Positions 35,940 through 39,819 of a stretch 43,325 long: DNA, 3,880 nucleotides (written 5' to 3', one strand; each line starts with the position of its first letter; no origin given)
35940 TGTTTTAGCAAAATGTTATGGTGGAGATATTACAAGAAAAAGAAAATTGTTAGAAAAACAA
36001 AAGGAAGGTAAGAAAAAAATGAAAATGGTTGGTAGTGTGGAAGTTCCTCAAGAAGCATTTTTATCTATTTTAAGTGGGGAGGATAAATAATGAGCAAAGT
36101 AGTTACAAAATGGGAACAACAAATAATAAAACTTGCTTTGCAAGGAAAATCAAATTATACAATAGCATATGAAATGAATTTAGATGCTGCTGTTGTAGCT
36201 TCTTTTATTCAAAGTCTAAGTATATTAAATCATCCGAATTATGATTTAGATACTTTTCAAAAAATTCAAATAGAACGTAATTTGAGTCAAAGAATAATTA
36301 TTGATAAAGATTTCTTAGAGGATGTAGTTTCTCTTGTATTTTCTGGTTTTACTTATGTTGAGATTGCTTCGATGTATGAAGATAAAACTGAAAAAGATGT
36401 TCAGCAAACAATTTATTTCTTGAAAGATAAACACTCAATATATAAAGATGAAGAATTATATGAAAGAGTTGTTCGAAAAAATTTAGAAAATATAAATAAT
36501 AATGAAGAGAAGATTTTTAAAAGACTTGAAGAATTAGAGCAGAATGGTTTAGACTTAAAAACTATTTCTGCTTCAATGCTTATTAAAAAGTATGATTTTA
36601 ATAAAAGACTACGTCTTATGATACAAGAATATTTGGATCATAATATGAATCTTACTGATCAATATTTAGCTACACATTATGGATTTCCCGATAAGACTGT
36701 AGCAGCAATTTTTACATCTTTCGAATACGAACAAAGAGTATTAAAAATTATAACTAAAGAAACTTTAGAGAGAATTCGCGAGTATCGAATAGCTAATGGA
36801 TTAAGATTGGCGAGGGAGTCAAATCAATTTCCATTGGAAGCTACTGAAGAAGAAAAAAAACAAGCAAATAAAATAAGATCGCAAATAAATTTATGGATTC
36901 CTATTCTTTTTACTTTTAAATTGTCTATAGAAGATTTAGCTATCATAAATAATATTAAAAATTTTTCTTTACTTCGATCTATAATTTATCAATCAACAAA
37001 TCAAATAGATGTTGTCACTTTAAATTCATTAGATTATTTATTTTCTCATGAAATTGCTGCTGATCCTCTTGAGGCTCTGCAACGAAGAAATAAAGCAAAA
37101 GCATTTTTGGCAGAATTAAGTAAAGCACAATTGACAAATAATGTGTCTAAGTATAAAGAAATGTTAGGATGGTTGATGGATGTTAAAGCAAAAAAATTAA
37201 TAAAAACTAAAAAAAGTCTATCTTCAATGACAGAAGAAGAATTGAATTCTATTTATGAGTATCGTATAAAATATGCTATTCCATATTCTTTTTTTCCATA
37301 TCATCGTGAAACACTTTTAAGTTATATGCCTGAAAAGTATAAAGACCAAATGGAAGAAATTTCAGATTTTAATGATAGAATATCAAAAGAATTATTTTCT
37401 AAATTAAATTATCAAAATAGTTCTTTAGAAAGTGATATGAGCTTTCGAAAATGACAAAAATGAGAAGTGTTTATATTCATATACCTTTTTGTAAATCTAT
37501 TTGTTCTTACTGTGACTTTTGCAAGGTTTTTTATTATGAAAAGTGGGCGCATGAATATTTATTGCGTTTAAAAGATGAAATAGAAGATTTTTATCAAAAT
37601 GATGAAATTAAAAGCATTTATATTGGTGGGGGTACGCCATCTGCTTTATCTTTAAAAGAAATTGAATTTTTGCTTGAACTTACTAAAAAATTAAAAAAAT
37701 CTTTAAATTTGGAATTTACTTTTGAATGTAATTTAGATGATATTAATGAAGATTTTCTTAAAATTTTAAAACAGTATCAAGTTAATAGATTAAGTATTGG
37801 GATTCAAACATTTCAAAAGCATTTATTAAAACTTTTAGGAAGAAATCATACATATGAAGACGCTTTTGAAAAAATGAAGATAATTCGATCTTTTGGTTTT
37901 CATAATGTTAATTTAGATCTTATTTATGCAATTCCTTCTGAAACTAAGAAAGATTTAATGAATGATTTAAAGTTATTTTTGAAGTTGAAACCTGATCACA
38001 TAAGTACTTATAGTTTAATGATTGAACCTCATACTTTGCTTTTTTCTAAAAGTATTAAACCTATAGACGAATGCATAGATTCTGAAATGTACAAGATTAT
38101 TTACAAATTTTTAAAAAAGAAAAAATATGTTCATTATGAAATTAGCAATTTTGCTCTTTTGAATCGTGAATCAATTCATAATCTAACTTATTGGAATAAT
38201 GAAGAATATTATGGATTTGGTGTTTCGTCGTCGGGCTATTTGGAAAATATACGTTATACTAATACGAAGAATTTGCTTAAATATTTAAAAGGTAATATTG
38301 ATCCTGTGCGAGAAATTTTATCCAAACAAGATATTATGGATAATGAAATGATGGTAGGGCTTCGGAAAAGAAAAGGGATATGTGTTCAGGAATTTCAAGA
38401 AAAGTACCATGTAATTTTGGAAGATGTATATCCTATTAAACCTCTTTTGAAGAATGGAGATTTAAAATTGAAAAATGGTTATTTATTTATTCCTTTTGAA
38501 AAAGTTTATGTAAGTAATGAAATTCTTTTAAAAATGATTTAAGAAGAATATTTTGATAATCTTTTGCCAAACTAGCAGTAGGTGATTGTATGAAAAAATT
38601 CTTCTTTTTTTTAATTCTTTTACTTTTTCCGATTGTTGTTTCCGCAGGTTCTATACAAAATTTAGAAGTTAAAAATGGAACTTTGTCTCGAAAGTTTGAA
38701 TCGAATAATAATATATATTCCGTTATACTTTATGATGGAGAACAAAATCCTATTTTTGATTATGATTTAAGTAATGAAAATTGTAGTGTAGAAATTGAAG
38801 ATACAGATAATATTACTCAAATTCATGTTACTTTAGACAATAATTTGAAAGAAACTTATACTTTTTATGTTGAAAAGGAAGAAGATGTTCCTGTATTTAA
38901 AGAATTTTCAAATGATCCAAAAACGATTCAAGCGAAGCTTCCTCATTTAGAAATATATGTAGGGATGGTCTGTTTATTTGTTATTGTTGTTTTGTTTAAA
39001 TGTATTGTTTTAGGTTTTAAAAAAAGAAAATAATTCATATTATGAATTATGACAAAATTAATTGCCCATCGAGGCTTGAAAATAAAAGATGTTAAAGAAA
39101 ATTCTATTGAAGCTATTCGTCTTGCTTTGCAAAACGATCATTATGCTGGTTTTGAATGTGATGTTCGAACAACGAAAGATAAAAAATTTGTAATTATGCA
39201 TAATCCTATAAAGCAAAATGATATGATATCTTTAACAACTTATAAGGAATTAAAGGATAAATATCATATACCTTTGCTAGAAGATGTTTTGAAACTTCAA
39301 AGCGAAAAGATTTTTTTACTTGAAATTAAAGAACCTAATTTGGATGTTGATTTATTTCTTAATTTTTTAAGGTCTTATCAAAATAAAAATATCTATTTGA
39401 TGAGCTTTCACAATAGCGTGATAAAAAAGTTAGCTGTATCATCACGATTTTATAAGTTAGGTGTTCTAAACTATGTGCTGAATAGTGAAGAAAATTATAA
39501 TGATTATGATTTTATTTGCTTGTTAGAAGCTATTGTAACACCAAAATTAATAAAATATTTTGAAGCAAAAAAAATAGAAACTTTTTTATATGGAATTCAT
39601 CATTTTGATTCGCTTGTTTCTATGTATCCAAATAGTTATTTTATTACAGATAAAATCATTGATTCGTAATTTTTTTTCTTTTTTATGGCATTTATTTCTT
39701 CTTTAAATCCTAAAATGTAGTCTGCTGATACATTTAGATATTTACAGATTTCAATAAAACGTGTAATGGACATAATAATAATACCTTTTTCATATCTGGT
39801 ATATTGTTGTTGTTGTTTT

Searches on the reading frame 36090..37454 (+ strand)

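Call 62: search_protein_families(library=pfam, proteins=[window:36090-37454:+])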
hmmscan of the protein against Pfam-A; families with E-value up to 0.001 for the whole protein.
window:36090-37454:+ (454 aa): 1 family
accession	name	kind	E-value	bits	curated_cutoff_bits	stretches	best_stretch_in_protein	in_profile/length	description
PF00196.25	GerE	-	0.00011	22.2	23.5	1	5-41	3-39/57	Bacterial regulatory proteins, luxR family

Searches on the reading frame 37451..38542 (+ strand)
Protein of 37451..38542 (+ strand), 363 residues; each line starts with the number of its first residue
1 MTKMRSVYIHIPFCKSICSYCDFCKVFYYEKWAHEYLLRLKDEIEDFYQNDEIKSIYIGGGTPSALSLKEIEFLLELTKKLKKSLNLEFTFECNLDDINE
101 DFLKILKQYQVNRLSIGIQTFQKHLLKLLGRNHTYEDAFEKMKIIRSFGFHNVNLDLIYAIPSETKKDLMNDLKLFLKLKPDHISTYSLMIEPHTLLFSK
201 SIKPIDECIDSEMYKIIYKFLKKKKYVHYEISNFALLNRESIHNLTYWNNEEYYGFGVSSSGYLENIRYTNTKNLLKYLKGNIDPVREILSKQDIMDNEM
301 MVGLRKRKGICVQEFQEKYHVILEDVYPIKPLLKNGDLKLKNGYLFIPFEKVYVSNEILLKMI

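Call 62: search_protein_families(library=pfam, proteins=[window:37451-38542:+])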
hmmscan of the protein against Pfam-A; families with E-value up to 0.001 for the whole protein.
window:37451-38542:+ (363 aa): 2 families
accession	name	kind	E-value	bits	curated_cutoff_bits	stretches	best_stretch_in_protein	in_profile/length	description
PF04055.27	Radical_SAM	-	6.4e-28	98.4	29.5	1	8-175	1-165/166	Radical SAM superfamily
PF06969.22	HemN_C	-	3.3e-07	30.7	24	1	290-346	1-59/67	HemN C-terminal domain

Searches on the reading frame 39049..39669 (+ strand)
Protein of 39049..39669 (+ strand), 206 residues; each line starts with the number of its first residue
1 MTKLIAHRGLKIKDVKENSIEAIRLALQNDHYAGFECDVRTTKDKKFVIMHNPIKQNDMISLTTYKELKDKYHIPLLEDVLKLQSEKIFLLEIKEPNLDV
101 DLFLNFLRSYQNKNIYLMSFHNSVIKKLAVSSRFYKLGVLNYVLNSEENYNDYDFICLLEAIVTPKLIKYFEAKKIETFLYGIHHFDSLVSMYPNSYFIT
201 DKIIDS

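Call 62: search_protein_families(library=pfam, proteins=[window:39049-39669:+])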
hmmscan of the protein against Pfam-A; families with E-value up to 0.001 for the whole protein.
window:39049-39669:+ (206 aa): 1 family
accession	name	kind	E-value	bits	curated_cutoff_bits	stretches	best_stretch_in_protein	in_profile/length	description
PF03009.23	GDPD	-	1.1e-08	36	23.6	1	7-83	1-94/244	Glycerophosphoryl diester phosphodiesterase family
